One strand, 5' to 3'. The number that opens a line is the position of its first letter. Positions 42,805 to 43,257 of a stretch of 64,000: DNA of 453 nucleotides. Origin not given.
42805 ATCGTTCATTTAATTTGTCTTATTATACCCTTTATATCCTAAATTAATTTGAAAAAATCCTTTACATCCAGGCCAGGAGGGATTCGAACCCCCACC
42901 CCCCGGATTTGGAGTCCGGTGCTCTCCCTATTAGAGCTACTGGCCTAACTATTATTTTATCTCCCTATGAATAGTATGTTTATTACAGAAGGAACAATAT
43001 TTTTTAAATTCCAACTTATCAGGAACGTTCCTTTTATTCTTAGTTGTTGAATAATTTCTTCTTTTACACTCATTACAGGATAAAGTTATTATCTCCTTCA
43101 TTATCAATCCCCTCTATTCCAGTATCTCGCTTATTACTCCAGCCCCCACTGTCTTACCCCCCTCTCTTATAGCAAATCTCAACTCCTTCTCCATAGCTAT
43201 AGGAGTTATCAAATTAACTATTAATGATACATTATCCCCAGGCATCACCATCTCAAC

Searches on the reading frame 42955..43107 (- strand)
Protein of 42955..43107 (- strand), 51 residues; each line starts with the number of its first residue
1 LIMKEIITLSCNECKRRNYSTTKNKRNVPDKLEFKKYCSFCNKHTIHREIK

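Call 51: search_protein_families(library=ncbifam, proteins=[window:42955-43107:-], max_evalue=0.00001)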
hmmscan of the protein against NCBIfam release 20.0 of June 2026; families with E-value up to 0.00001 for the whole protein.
window:42955-43107:- (51 aa): 3 families
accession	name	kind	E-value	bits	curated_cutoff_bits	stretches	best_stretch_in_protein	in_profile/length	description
NF001764.0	PRK00504.1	subfamily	1.5e-24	86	40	1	3-51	2-50/50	50S ribosomal protein L33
TIGR01023.1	rpmG_bact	equivalog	3.7e-23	81.6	23.95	1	4-51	7-54/56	50S ribosomal protein L33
NF001860.2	PRK00595.1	subfamily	2.3e-22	78.9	50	1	3-51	1-49/49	50S ribosomal protein L33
